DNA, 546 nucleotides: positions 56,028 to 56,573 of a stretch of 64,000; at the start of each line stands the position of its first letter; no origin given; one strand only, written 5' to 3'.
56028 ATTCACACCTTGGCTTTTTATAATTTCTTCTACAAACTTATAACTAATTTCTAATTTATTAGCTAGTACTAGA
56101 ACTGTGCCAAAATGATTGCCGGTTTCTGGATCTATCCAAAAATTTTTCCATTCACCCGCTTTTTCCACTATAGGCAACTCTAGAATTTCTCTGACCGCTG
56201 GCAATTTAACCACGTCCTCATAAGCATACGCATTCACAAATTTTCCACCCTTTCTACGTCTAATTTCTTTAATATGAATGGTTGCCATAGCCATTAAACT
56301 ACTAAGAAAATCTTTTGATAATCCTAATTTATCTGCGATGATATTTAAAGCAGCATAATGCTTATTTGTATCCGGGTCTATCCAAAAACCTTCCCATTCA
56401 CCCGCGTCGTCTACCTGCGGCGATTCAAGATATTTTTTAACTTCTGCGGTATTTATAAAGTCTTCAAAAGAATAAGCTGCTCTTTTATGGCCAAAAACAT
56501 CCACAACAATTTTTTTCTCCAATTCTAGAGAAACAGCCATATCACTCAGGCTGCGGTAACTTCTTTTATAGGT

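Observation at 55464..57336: Large protein built from repeated acidic-Trp hairpin plus HTH-like modules; possible upstream frameshifted extension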

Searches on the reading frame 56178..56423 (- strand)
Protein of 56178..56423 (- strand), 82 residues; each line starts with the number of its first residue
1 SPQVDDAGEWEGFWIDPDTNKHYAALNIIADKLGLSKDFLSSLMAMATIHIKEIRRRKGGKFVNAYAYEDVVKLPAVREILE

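Call 23: search_solved_structures(query=A2, max_evalue=10, show_alignments=3)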
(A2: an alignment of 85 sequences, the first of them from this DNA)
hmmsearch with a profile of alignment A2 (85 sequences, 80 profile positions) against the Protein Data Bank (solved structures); distinct sequences matched with E-value up to 10: 24.
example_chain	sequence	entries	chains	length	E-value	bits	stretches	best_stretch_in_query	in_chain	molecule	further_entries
6pwq_A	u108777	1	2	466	0.095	16.1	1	6-35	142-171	Glycoside hydrolase family 68 protein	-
6vhq_A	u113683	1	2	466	0.098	16.1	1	6-35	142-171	Glycoside hydrolase family 68 protein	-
1oyg_A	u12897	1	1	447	0.11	15.9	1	6-35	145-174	levansucrase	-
2vdt_A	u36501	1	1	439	0.11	15.9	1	6-35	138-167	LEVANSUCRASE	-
1pt2_A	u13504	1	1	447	0.11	15.9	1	6-35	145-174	Levansucrase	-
3byj_A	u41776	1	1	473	0.12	15.8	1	6-35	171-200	Levansucrase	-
3byk_A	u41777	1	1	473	0.12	15.8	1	6-35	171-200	Levansucrase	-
3byl_A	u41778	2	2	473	0.12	15.7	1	6-35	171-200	Levansucrase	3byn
4r1h_A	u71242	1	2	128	0.32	14.4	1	24-68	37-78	Lmo0741 protein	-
3rir_A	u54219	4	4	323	0.34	14.3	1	26-59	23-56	Biotin-[acetyl-CoA-carboxylase] ligase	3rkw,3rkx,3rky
4ha8_A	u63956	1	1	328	0.35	14.3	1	26-59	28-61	Biotin-[acetyl-CoA-carboxylase] ligase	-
4dq2_A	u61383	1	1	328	0.35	14.3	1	26-59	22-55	Biotin-[acetyl-CoA-carboxylase] ligase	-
6apw_A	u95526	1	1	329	0.35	14.3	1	26-59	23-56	Bifunctional ligase/repressor BirA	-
3v7c_A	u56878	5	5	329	0.35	14.3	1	26-59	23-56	Biotin ligase | Bifunctional ligase/repressor BirA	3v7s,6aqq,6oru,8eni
3v7r_A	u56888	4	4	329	0.35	14.3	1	26-59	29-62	Biotin ligase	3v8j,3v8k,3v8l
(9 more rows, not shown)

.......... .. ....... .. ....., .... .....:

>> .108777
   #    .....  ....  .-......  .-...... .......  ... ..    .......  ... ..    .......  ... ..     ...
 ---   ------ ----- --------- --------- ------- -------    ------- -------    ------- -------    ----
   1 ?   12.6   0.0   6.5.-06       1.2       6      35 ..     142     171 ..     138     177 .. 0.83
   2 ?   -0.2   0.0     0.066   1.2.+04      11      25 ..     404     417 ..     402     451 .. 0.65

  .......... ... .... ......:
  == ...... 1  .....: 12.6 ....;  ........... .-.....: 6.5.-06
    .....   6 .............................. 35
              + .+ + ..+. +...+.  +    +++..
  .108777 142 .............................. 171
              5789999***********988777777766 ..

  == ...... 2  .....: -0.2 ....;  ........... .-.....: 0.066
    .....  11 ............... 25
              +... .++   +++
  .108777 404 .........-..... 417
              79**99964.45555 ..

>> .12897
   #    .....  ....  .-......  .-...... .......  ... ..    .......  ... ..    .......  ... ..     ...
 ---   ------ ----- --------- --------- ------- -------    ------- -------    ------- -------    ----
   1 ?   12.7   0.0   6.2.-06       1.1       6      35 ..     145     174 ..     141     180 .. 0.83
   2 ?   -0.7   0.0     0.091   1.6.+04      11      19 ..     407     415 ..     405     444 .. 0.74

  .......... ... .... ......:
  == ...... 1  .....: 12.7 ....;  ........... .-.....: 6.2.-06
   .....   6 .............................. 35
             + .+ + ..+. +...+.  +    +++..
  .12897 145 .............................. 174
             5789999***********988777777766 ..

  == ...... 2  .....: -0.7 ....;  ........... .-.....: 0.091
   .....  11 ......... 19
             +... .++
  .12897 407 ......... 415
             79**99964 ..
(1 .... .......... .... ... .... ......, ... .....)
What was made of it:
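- A profile search of PDB sequences gives nothing significant (call 23).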

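Call 29: predict_structure(alignment_id=A2)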
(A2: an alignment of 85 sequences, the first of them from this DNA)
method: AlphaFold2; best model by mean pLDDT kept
length: 82 residues; sequences in the alignment: 85
mean_pLDDT: 90.6   pTM: 0.78
mean pLDDT of the five models: 90.6, 89.7, 88.8, 88.6, 87.4
residues with pLDDT >= 90: 62; 70-90: 15; 50-70: 5; < 50: 0
segments of 3 or more residues with pLDDT < 50: none
pLDDT, mean of each block of 10 residues (from residue 1): 72 92 96 97 94 84 94 96 93
secondary structure, 60 per line:
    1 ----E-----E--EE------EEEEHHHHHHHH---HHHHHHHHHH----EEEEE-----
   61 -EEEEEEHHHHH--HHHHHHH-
elements in order: E22-25 H26-33 H37-46 E51-55 E62-67 H68-72 H75-81
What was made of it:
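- On Sigma-70 region 4: The model has a two-strand wing (call 29).
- The repeat model has pLDDT 90.6 with topology hairpin-beta-H-H-beta-beta-H-H (call 29).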

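Call 43: search_protein_representatives(alignment_id=A2)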
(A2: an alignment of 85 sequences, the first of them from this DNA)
Query: 85 sequences, 80 profile positions. Proteins with E-value up to 0.001 (for the whole library): 559; up to 1e-10: 281; up to 1e-30: 113. The best 150 are listed.
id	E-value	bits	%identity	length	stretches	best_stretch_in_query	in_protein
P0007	1.9e-171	572.8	-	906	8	2-77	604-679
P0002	2.5e-171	572.4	-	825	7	1-79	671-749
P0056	2.7e-157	527.4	-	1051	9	4-79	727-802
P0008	8.8e-153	512.9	-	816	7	2-72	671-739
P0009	5.9e-133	449.4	-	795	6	2-77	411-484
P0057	1.3e-132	448.3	-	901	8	2-72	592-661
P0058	1.4e-129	438.6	-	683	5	2-79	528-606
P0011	1.8e-127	431.8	-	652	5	2-79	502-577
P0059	7.4e-112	381.8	-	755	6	2-79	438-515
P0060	1.6e-111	380.7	-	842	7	2-78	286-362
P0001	6.8e-110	375.5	-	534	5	2-79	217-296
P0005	4.1e-107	366.6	-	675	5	2-78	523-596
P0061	8.6e-106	362.4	-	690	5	2-79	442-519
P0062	5.6e-100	343.7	-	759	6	2-75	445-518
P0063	1.9e-99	342.1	-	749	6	2-72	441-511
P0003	3.5e-91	315.5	-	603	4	2-79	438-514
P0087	2.2e-70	248.9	-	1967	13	10-72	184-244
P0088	3.4e-70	248.3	-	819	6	2-71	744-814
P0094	5.4e-63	225.2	-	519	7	12-72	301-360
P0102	2.4e-55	200.7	-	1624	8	13-77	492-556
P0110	7.8e-53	192.7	-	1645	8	6-72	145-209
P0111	1.6e-52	191.7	-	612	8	14-71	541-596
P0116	6.3e-48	176.9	-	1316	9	13-75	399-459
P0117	3.1e-47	174.7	-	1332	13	14-78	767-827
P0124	6.6e-42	157.6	-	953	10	7-70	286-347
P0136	2.2e-37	143.1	-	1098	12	12-70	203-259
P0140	4.5e-36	139.0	-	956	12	18-65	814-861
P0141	5.4e-36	138.7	-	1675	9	12-72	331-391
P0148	3.9e-33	129.5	-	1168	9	17-72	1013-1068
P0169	3.8e-26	107.1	-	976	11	15-69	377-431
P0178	1.5e-24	102.0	-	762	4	18-71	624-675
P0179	1.7e-24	101.8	-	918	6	11-72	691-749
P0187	2.9e-23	97.9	-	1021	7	18-70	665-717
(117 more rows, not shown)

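Call 46: search_protein_families(library=pfam, proteins=[P0087, P0102, P0110, P0116, P0117, P0141], max_evalue=0.001)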
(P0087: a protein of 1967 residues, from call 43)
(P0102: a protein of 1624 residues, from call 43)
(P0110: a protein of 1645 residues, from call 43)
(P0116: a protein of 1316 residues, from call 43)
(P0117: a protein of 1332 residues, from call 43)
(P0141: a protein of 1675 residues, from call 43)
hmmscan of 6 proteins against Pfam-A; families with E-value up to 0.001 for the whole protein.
P0087 (1967 aa): 6 families
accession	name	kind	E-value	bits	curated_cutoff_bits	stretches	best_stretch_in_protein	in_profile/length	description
PF00176.29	SNF2-rel_dom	-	5.8e-15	55.6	24.9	1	1179-1412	17-257/290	SNF2-related domain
PF00271.37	Helicase_C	-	1.6e-11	44.9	23.5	1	1447-1561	6-110/110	Helicase conserved C-terminal domain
PF13730.12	HTH_36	-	2.1e-08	34.3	25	0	772-800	20-47/55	Helix-turn-helix domain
PF08241.18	Methyltransf_11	-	7.9e-06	26.9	21.2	1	1705-1798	2-94/95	Methyltransferase domain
PF08279.18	HTH_11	-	0.00056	20.2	25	0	199-223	18-42/55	HTH domain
PF07494.17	Reg_prop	-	0.00061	20.1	20.4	0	837-851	5-19/24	Two component regulator propeller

P0102 (1624 aa): 6 families
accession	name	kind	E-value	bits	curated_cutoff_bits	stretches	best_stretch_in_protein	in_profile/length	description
PF00176.29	SNF2-rel_dom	-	2.9e-21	76.2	24.9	1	829-1074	16-264/290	SNF2-related domain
PF00271.37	Helicase_C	-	1.5e-12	48.2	23.5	1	1098-1216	2-110/110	Helicase conserved C-terminal domain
PF08241.18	Methyltransf_11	-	2.1e-06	28.7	21.2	1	1362-1458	1-95/95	Methyltransferase domain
PF00270.35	DEAD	-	2.6e-06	27.7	26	1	819-988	3-166/167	DEAD/DEAH box helicase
PF12728.13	HTH_17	-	7.7e-05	23.3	27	0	504-554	4-49/51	Helix-turn-helix domain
PF04851.21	ResIII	-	0.00021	21.7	22.5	1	822-952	10-141/164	Type III restriction enzyme, res subunit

P0110 (1645 aa): 6 families
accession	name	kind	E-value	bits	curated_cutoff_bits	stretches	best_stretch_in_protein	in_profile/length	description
PF00176.29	SNF2-rel_dom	-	5.5e-14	52.4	24.9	1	856-1090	16-256/290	SNF2-related domain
PF00271.37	Helicase_C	-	2.1e-12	47.7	23.5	1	1126-1239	7-110/110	Helicase conserved C-terminal domain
PF08241.18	Methyltransf_11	-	5e-06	27.5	21.2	1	1384-1476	3-94/95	Methyltransferase domain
PF01840.22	TCL1_MTCP1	-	6.8e-05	22.9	25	0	297-312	22-37/116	TCL1/MTCP1 family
PF13730.12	HTH_36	-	9.3e-05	22.6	25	0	446-474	17-45/55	Helix-turn-helix domain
PF17780.6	OCRE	-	0.00011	22.6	24.7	0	367-381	24-38/52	OCRE domain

P0116 (1316 aa): 4 families
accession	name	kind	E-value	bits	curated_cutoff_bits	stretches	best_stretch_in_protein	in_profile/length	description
PF00176.29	SNF2-rel_dom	-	2.5e-19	69.9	24.9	1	774-1097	5-256/290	SNF2-related domain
PF00271.37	Helicase_C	-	3.3e-10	40.6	23.5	1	1142-1245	14-110/110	Helicase conserved C-terminal domain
PF01840.22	TCL1_MTCP1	-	2.8e-05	24.2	25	0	175-191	21-37/116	TCL1/MTCP1 family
PF04851.21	ResIII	-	6.8e-05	23.3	22.5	1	854-1012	11-162/164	Type III restriction enzyme, res subunit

P0117 (1332 aa): 1 family
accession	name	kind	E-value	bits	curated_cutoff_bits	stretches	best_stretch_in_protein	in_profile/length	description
PF01840.22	TCL1_MTCP1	-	0.00021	21.3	25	0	22-40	20-38/116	TCL1/MTCP1 family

P0141 (1675 aa): 5 families
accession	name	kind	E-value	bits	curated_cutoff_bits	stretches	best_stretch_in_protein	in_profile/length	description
PF00176.29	SNF2-rel_dom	-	1.3e-19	70.8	24.9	1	886-1124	16-261/290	SNF2-related domain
PF08241.18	Methyltransf_11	-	3.2e-09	37.7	21.2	1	1410-1506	1-95/95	Methyltransferase domain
PF00271.37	Helicase_C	-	6e-09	36.6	23.5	1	1152-1267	4-110/110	Helicase conserved C-terminal domain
PF00270.35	DEAD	-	0.00019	21.6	26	1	877-1040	4-166/167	DEAD/DEAH box helicase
PF13649.12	Methyltransf_25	-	0.00026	22.1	27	1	1409-1502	1-97/97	Methyltransferase domain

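Call 48: search_protein_families(library=pfam, proteins=[P0088, P0124, P0136, P0140, P0148, P0169, P0178, P0179, P0187], max_evalue=0.0001)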
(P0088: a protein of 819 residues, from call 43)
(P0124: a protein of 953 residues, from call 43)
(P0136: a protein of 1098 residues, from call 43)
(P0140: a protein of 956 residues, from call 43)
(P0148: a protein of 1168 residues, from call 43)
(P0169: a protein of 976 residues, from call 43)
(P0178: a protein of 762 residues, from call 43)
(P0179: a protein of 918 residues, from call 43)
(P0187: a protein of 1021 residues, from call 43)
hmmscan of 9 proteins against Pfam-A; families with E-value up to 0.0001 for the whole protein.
P0088 (819 aa): 0 families

P0124 (953 aa): 3 families
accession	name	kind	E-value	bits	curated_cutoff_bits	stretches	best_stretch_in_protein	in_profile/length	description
PF13730.12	HTH_36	-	1.6e-07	31.5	25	0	726-750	16-40/55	Helix-turn-helix domain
PF10547.14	P22_AR_N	-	3e-06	27.8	30.7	0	295-324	14-43/115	P22_AR N-terminal domain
PF01840.22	TCL1_MTCP1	-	1.9e-05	24.7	25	0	215-238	20-43/116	TCL1/MTCP1 family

P0136 (1098 aa): 4 families
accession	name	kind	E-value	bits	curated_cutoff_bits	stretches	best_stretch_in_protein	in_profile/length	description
PF13730.12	HTH_36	-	2.2e-09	37.4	25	0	205-235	17-47/55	Helix-turn-helix domain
PF05225.22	HTH_psq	-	9.2e-06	25.7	20.4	0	209-239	14-42/45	helix-turn-helix, Psq domain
PF01840.22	TCL1_MTCP1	-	1.5e-05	25.1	25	0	201-221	21-41/116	TCL1/MTCP1 family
PF04967.18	HTH_10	-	3.6e-05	23.9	23.1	0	506-528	24-46/53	HTH DNA binding domain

P0140 (956 aa): 11 families
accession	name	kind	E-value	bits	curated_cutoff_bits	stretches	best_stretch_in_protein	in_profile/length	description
PF04967.18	HTH_10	-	4.2e-11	42.9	23.1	0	876-913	10-45/53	HTH DNA binding domain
PF13542.12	HTH_Tnp_ISL3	-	1.2e-10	41.1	27.4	0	593-615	24-46/51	Helix-turn-helix domain of transposase family ISL3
PF12728.13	HTH_17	-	1.4e-08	35.3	27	0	820-850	3-32/51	Helix-turn-helix domain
PF07453.19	NUMOD1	-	5.3e-07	30.1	22.8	0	747-765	19-37/37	NUMOD1 domain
PF15943.11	YdaS_toxin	-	3.9e-06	27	30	0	745-774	9-39/65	Bacterial toxin YdaS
PF13518.12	HTH_28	-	4e-06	27.2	25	0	594-612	11-29/52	Helix-turn-helix domain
PF08281.18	Sigma70_r4_2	-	1.1e-05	25.4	25.7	0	230-244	35-49/54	Sigma-70, region 4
PF13384.12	HTH_23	-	1.6e-05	25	24.6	0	820-841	19-40/50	Homeodomain-like domain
PF18024.7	HTH_50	-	1.7e-05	24.8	27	0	444-471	22-49/50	Helix-turn-helix domain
PF13309.12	HTH_22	-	8.6e-05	22.9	29.6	0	892-910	42-60/63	HTH domain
PF13404.12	HTH_AsnC-type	-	9.6e-05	22.6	27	0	894-913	20-39/42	AsnC-type helix-turn-helix domain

P0148 (1168 aa): 4 families
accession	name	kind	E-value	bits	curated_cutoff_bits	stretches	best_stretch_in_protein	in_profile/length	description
PF04851.21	ResIII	-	5.7e-20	72.3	22.5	1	42-193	10-163/164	Type III restriction enzyme, res subunit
PF00271.37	Helicase_C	-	9.7e-15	55.2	23.5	1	302-399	12-109/110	Helicase conserved C-terminal domain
PF00270.35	DEAD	-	2.5e-08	34.3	26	1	60-193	19-161/167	DEAD/DEAH box helicase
PF18766.7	SWI2_SNF2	-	1.5e-05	25.3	26.7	1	43-192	5-155/221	SWI2/SNF2 ATPase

P0169 (976 aa): 0 families

P0178 (762 aa): 8 families
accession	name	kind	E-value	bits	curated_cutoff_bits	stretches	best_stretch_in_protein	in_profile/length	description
PF04851.21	ResIII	-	3.5e-20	73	22.5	1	27-187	3-163/164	Type III restriction enzyme, res subunit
PF00270.35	DEAD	-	2.1e-12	47.5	26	1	53-187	18-161/167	DEAD/DEAH box helicase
PF00271.37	Helicase_C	-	1.4e-09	38.7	23.5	1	300-393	16-109/110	Helicase conserved C-terminal domain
PF08279.18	HTH_11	-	2.4e-06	27.8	25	0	632-654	19-41/55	HTH domain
PF13404.12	HTH_AsnC-type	-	2.8e-06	27.5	27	0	632-653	21-42/42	AsnC-type helix-turn-helix domain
PF18766.7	SWI2_SNF2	-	1.4e-05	25.3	26.7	1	33-186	3-155/221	SWI2/SNF2 ATPase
PF13412.12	HTH_24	-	3e-05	23.9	21.9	0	632-654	21-43/48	Winged helix-turn-helix DNA-binding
PF13730.12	HTH_36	-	7.7e-05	22.9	25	0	632-655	29-52/55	Helix-turn-helix domain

P0179 (918 aa): 3 families
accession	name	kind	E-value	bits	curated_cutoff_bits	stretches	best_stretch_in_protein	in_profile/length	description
PF04851.21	ResIII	-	4.7e-17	62.8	22.5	1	26-188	2-163/164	Type III restriction enzyme, res subunit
PF00271.37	Helicase_C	-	7.4e-11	42.7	23.5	1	306-393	21-108/110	Helicase conserved C-terminal domain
PF00270.35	DEAD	-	3.5e-08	33.8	26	1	57-188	22-161/167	DEAD/DEAH box helicase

P0187 (1021 aa): 0 families
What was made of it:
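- The same arrays are fused to SNF2 and ResIII helicases and to a methyltransferase (calls 46, 48).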

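Call 49: search_protein_families(library=ncbifam, proteins=[P0094, P0111], max_evalue=0.01)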
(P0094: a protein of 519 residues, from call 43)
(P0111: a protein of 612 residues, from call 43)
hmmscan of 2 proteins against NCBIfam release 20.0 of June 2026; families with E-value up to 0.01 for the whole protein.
P0094 (519 aa): 10 families
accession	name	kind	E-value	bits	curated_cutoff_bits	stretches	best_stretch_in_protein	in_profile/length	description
NF048019.1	IS256_Zn_var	equivalog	4e-06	26.3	150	0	89-119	50-80/304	IS256 family transposase, variant Zn-binding type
TIGR02985.1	Sig70_bacteroi1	subfamily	5.1e-06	26.8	126.4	0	100-187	68-155/162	RNA polymerase sigma-70 factor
NF049845.1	Xre_ParS_antitoxin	subfamily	1.3e-05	25.2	90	0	241-268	20-48/112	type II RES/Xre toxin-antitoxin system antitoxin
NF005385.0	PRK06930.1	subfamily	2.2e-05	24.2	136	0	215-263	110-157/170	positive control sigma-like factor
NF010432.0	PRK13858.1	equivalog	3.8e-05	23.7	173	0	301-328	63-90/148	T-DNA border endonuclease subunit VirD1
TIGR01453.1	grpIintron_endo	subfamily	0.00095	19.2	56.05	0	85-113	177-205/215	group I intron endonuclease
TIGR01764.1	excise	domain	0.0022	18.3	28.8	0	168-188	7-27/49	excisionase family DNA-binding protein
NF007803.0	PRK10509.1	equivalog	0.0035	17.5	75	0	277-299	40-62/64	bacterioferritin-associated ferredoxin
TIGR00122.1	birA_repr_reg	equivalog_domain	0.0075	16.1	70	0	314-333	17-36/69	biotin operon repressor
NF007307.0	PRK09791.1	equivalog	0.0082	15.3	336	0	384-407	19-42/302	LysR family transcriptional regulator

P0111 (612 aa): 2 families
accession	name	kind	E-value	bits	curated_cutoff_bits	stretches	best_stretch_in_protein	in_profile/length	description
NF040947.1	trans_reg_LysM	equivalog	5.6e-06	26.2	180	0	481-520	20-58/136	HTH-type transcriptional regulator LysM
TIGR04381.1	HTH_TypR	domain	0.00047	20.1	30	0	484-500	27-43/49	TyrR/PhhR family helix-turn-helix DNA-binding protein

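Call 50: search_protein_families(library=phrogs, proteins=[P0094], max_evalue=0.001)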
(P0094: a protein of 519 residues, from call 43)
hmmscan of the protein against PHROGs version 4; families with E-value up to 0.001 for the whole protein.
P0094 (519 aa): 15 families
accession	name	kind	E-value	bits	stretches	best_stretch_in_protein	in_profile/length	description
phrog_12720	-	DNA, RNA and nucleotide metabolism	7.1e-21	75.4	0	285-341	26-80/117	DNA binding protein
phrog_803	-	moron, auxiliary metabolic gene and host takeover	9.1e-15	56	0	88-123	22-57/117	host nuclease inhibitor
phrog_141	-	head and packaging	7.3e-11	42.8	0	458-498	15-52/183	terminase small subunit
phrog_3377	-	DNA, RNA and nucleotide metabolism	8.5e-10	39.8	0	154-186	99-130/196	HNH endonuclease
phrog_59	-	DNA, RNA and nucleotide metabolism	1.4e-09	38.8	0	52-261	245-394/423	HNH endonuclease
phrog_2474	-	transcription regulation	3.5e-08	34.4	0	456-498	46-88/118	MerR-like transcriptional regulator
phrog_14101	-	transcription regulation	8.8e-07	30.4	0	78-123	11-56/103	transcriptional regulator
phrog_4538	-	unknown function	6.8e-05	22.9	0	236-288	368-419/447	-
phrog_2907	-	integration and excision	0.0002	22.7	0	312-360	8-57/117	excisionase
phrog_4583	-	transcription regulation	0.00026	21.9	0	240-258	27-45/81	transcriptional repressor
phrog_268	-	unknown function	0.00035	21.3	0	456-479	54-77/119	-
phrog_33580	-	unknown function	0.0004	21.3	0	362-389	142-167/223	-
phrog_66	-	integration and excision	0.00064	20.5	0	441-518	76-149/412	excisionase and transcriptional regulator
phrog_409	-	transcription regulation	0.00089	20.8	0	457-475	23-41/127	transcriptional regulator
phrog_3282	-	transcription regulation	0.00094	20.1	0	316-337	68-89/158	sigma factor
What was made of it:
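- One repeat-only relative (P0094) has weak PHROG hits to phage DNA-binding proteins (call 50).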

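Call 61: search_protein_families(library=pfam, alignment_id=A2, max_evalue=0.1)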
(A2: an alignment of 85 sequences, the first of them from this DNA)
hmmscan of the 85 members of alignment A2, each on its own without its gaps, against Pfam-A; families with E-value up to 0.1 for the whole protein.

A. member 1, seq(82 aa): 0 families

B. families by the number of members that match (of 85 scanned): 42 families (the first 25 are shown)
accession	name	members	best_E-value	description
PF08279.18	HTH_11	8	3.2e-05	HTH domain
PF13730.12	HTH_36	5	0.0024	Helix-turn-helix domain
PF13411.12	MerR_1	4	0.00013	MerR HTH family regulatory protein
PF14549.12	P22_Cro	4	0.0045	DNA-binding transcriptional regulator Cro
PF18024.7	HTH_50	3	2.5e-05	Helix-turn-helix domain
PF13412.12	HTH_24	3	0.0003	Winged helix-turn-helix DNA-binding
PF13384.12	HTH_23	3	0.008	Homeodomain-like domain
PF05452.16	Clavanin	2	0.015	Clavanin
PF01527.26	HTH_Tnp_1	2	0.065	Transposase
PF04760.21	IF2_N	1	0.00066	Translation initiation factor IF-2, N-terminal region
PF25212.1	HVO_A0114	1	0.0022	HVO_A0114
PF15943.11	YdaS_toxin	1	0.0022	Bacterial toxin YdaS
PF08280.17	HTH_Mga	1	0.0024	M protein trans-acting positive regulator (MGA) HTH domain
PF12844.13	HTH_19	1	0.0053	Helix-turn-helix domain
PF16206.10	Mon2_C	1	0.0055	C-terminal region of Mon2 protein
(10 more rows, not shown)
